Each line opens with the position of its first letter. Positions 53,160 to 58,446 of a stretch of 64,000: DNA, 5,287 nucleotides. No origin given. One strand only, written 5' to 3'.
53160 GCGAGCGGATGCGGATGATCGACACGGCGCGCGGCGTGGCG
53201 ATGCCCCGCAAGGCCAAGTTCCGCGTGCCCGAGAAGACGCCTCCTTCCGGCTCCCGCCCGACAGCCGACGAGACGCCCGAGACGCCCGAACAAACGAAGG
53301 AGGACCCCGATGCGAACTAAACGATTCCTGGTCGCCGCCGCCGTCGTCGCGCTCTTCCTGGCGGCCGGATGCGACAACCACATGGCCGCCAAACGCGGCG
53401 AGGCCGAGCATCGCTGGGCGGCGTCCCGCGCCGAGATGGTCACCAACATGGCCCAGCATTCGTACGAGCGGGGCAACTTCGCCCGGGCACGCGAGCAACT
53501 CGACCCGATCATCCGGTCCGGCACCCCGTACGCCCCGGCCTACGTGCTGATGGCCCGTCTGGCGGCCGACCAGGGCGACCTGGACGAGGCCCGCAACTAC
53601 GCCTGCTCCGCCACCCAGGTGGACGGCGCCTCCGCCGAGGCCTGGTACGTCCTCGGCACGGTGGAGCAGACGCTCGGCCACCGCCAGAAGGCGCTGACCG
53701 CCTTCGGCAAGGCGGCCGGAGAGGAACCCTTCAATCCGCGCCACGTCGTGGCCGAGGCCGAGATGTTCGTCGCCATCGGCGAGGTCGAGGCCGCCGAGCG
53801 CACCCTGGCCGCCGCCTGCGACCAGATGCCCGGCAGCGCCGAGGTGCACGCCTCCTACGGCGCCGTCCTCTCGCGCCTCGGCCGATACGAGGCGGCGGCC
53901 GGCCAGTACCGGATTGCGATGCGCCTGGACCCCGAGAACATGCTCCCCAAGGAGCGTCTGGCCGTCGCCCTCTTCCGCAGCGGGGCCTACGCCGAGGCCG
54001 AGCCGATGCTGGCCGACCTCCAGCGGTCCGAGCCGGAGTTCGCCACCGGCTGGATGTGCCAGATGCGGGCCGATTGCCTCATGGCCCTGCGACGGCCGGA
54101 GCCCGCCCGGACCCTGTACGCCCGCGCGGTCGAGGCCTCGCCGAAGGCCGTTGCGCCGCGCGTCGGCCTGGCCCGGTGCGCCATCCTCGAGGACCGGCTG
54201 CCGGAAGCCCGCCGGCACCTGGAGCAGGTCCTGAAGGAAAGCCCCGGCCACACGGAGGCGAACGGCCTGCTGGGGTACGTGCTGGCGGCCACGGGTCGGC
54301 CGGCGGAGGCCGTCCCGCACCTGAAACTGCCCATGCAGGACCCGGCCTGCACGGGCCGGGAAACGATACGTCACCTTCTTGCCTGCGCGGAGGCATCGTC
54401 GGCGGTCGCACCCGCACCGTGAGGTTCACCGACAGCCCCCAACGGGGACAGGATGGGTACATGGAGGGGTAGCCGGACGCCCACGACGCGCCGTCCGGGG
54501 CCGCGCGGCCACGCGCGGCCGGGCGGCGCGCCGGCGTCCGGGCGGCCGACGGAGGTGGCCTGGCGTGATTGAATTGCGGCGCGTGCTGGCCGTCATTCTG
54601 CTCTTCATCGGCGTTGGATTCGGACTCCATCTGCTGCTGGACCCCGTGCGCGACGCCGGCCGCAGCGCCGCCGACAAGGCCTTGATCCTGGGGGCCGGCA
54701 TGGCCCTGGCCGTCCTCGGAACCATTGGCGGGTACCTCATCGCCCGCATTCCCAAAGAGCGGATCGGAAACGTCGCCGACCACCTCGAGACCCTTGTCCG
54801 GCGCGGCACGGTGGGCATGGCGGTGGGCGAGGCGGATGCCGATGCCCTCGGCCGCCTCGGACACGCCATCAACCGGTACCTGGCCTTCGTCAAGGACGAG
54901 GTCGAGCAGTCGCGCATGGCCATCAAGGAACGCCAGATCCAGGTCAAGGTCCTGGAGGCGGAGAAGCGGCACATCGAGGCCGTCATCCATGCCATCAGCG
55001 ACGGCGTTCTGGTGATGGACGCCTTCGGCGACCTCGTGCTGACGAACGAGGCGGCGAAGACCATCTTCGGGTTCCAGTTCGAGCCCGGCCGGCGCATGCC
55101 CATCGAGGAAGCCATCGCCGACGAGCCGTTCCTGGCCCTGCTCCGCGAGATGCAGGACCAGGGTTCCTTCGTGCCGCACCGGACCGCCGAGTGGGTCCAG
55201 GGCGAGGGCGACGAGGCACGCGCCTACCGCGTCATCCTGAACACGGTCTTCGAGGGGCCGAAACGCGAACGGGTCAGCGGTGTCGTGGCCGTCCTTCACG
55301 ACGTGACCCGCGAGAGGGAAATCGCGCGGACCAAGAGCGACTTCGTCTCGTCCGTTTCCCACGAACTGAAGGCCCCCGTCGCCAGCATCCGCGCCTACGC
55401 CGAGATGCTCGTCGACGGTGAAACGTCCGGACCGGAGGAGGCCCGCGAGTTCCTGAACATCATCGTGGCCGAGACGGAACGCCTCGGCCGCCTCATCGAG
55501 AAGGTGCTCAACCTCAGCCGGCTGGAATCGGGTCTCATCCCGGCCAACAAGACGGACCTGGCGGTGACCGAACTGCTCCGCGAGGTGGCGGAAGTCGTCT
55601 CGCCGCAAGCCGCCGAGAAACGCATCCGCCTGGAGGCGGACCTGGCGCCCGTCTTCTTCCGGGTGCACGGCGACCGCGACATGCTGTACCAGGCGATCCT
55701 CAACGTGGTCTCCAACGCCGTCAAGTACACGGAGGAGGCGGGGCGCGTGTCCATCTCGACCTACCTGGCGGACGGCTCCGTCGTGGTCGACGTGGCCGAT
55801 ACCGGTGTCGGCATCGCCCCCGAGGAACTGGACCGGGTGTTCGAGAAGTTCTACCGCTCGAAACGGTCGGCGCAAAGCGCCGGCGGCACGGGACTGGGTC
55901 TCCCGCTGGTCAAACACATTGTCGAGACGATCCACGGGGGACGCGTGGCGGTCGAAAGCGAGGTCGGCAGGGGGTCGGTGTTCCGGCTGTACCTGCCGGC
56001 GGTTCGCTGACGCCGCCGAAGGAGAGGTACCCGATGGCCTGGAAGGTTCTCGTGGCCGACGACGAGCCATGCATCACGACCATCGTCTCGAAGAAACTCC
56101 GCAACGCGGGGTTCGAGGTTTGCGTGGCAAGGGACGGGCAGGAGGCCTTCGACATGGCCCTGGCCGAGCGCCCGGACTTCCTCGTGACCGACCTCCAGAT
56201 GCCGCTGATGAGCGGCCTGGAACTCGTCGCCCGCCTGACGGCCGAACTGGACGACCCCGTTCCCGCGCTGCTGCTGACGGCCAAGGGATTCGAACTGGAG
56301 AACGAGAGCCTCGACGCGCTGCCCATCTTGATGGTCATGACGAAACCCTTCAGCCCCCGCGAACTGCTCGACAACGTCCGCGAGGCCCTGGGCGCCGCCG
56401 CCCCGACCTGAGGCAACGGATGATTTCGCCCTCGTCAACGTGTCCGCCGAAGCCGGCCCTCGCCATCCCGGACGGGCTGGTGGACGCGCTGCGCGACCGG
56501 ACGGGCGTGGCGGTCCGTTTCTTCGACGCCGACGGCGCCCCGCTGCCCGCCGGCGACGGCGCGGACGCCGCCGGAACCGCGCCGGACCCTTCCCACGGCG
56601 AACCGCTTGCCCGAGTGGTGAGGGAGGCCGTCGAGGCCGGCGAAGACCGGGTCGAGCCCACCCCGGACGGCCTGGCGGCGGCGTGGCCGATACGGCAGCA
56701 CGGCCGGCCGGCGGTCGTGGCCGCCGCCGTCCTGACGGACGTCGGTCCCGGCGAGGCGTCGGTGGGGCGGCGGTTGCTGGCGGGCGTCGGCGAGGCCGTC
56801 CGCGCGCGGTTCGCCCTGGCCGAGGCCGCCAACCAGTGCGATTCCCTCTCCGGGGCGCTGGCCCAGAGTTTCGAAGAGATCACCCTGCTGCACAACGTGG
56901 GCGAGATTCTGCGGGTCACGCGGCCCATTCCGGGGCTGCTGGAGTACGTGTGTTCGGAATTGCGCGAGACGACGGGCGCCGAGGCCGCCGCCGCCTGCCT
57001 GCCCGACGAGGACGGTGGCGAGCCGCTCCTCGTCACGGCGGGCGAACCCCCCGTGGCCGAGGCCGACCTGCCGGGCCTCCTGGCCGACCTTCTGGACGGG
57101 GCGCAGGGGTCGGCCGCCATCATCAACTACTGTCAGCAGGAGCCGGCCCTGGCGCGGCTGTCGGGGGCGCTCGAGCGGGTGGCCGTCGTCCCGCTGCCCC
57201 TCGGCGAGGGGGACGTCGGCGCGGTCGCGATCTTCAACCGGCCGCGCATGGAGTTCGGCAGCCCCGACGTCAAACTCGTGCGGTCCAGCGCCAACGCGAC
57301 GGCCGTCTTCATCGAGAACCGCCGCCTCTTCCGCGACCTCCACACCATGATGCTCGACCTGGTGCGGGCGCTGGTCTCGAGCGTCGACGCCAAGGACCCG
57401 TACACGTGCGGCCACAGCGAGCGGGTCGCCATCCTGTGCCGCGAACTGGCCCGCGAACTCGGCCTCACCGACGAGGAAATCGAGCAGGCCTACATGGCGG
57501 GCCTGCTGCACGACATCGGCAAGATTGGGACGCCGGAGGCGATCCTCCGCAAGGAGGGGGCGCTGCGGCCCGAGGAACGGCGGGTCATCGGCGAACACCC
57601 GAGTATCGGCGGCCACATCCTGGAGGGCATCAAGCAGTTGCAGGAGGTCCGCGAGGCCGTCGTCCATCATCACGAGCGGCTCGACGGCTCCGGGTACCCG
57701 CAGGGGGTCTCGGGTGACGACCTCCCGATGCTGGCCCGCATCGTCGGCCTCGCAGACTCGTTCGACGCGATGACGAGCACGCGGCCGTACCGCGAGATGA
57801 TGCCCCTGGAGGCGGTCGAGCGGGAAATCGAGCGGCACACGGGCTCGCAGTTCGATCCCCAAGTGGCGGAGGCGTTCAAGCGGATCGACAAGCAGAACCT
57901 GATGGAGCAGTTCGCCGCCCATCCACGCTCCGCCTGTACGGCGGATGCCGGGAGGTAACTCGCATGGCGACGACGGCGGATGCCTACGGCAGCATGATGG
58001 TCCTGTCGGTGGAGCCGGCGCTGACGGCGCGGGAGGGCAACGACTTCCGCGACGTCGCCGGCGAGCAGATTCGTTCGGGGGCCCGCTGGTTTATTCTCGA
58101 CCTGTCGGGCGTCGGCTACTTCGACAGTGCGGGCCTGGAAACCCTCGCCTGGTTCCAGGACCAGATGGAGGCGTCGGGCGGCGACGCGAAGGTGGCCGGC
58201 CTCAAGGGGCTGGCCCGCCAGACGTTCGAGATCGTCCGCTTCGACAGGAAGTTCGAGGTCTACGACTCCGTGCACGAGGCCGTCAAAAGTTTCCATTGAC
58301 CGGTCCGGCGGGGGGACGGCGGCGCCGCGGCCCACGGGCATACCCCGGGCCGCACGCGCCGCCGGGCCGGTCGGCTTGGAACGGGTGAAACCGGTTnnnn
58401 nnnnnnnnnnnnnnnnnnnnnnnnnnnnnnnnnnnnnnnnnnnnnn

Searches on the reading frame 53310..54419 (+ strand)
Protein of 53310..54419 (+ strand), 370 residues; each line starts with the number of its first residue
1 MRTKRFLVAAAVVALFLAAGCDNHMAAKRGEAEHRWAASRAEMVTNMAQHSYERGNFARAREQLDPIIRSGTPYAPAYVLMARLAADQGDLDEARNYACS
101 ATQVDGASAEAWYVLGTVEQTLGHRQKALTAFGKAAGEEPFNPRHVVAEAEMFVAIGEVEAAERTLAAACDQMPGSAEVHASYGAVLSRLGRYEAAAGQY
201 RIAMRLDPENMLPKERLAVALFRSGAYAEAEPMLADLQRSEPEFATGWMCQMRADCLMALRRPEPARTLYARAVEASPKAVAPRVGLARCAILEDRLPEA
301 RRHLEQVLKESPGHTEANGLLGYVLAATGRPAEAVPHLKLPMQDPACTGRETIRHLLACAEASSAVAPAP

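Call 7: search_protein_families(library=pfam, proteins=[window:53310-54419:+], max_evalue=0.01)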
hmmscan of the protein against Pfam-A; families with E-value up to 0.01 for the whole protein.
window:53310-54419:+ (370 aa): 28 families (the best 25 are shown)
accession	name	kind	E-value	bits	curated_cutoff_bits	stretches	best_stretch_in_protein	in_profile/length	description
PF14559.12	TPR_19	-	2.4e-28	98.7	25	5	292-345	2-56/68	Tetratricopeptide repeat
PF07719.23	TPR_2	-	4.9e-24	82.9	27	1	177-210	1-34/34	Tetratricopeptide repeat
PF13432.12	TPR_16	-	4.4e-23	81.8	32.7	6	296-336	12-52/65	Tetratricopeptide repeat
PF13428.12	TPR_14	-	7.9e-21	72.9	23.5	2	77-117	3-43/44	Tetratricopeptide repeat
PF23914.1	TPR_CcmH_CycH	-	9.6e-17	61.7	42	2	105-209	46-153/158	Cytochrome c-type biogenesis protein H TPR domain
PF13181.12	TPR_8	-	4.5e-16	58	25.7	0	75-105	1-31/34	Tetratricopeptide repeat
PF07721.20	TPR_4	-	8.9e-13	48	27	0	76-95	2-21/26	Tetratricopeptide repeat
PF13424.12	TPR_12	-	1.6e-12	47.9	30.1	0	253-308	9-72/77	Tetratricopeptide repeat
PF00515.34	TPR_1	-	3.1e-12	46.2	27.8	0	109-135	1-27/34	Tetratricopeptide repeat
PF13431.12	TPR_17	-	9e-12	44.7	24.4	0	304-334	2-32/34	Tetratricopeptide repeat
PF13174.12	TPR_6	-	5.6e-09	36.5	26.3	0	287-313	6-32/33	Tetratricopeptide repeat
PF12895.13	ANAPC3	-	1.7e-08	35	27.2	0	47-97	29-78/82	Anaphase-promoting complex, cyclosome, subunit 3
PF09976.15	TPR_21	-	2.5e-08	34.3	25.5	1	40-137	77-174/193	Tetratricopeptide repeat-like domain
PF25063.1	ARM_TT21_C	-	8.6e-08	32.7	35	0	75-135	95-155/209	Tetratricopeptide repeat protein 21 C-terminal ARM domain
PF13414.12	TPR_11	-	1.3e-07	31.6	26.8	0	189-225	6-42/42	TPR repeat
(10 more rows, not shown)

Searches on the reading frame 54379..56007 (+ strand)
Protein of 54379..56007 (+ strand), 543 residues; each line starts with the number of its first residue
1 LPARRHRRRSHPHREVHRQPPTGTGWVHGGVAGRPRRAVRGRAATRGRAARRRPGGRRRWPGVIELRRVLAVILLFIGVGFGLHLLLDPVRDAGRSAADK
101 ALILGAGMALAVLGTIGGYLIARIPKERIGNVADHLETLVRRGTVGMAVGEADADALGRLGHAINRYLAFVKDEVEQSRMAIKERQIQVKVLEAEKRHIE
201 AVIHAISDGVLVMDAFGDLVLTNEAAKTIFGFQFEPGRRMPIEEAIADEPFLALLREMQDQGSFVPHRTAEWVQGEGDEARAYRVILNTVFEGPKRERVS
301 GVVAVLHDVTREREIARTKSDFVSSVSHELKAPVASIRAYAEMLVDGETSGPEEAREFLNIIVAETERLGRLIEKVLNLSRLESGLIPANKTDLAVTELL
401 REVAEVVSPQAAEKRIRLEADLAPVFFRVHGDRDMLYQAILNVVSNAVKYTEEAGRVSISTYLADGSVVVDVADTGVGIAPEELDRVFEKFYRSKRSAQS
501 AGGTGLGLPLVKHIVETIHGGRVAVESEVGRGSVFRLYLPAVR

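Call 7: search_protein_families(library=pfam, proteins=[window:54379-56007:+], max_evalue=0.01)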
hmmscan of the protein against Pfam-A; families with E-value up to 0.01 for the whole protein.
window:54379-56007:+ (543 aa): 6 families
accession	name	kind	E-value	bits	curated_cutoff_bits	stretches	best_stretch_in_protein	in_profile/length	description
PF02518.31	HATPase_c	-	4.3e-30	104.8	26.4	1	431-541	1-109/111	Histidine kinase-, DNA gyrase B-, and HSP90-like ATPase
PF00512.31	HisKA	-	1.4e-19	70.3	26.9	1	319-385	2-66/66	His Kinase A (phospho-acceptor) domain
PF13581.12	HATPase_c_2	-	3.4e-07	30.8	27.4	1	444-519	40-113/127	Histidine kinase-like ATPase domain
PF00989.32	PAS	-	2.5e-06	27.9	22.6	1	198-309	2-113/113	PAS fold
PF13188.13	PAS_8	-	0.0029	17.9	21.8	1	199-240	3-43/65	PAS domain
PF13589.12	HATPase_c_3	-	0.0033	17.9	25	1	438-508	5-77/137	Histidine kinase-, DNA gyrase B-, and HSP90-like ATPase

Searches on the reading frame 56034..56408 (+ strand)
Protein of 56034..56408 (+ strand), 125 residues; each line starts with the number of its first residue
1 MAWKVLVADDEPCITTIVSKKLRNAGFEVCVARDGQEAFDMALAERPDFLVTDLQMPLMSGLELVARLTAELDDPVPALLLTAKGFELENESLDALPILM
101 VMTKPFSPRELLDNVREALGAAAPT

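Call 7: search_protein_families(library=pfam, proteins=[window:56034-56408:+], max_evalue=0.01)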
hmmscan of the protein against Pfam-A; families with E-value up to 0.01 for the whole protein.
window:56034-56408:+ (125 aa): 1 family
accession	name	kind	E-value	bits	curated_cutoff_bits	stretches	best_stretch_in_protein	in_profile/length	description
PF00072.30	Response_reg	-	1.3e-19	70.9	30.2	1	5-115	1-110/111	Response regulator receiver domain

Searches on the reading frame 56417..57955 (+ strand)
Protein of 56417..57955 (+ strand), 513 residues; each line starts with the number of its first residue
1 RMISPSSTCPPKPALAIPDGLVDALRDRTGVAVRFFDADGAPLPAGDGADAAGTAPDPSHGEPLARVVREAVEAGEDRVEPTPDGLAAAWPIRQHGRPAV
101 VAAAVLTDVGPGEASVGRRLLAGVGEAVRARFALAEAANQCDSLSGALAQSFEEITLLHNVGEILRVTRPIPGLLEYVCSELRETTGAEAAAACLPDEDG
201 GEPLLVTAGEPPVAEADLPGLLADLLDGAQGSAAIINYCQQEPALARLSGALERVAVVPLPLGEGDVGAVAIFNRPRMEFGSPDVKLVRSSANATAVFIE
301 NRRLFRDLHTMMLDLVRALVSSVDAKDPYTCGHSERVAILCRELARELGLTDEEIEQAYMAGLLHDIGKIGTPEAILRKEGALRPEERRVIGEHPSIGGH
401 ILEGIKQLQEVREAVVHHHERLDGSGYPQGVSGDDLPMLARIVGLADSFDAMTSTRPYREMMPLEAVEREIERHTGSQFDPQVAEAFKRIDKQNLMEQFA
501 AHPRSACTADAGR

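Call 7: search_protein_families(library=pfam, proteins=[window:56417-57955:+], max_evalue=0.01)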
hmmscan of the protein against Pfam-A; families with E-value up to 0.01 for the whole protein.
window:56417-57955:+ (513 aa): 5 families
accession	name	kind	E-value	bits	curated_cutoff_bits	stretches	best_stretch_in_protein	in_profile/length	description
PF13487.12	HD_5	-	2.7e-41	141.6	27.2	1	322-483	6-170/170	HD domain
PF01966.28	HD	-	1.3e-22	80.7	22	1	332-452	3-116/116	HD domain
PF08668.18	HDOD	-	8.9e-09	35.6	22.9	1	332-371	97-134/196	HDOD domain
PF13185.12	GAF_2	-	1.4e-07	32.2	28.6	1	170-300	3-136/136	GAF domain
PF13492.12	GAF_3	-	2e-06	28.7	27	1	174-301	5-129/129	GAF domain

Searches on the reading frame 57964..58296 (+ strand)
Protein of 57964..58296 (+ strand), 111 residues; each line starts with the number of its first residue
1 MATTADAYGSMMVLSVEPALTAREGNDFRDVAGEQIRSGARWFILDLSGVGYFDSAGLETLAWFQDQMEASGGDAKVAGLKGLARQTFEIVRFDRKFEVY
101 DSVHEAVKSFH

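Call 7: search_protein_families(library=pfam, proteins=[window:57964-58296:+], max_evalue=0.01)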
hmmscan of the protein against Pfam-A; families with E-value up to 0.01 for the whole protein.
window:57964-58296:+ (111 aa): 2 families
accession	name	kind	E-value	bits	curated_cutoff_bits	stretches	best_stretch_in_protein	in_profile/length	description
PF01740.26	STAS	-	5.4e-13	49.1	22.6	1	6-106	5-106/106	STAS domain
PF13466.11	STAS_2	-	7.9e-08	32.8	29.2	1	16-94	3-80/80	STAS domain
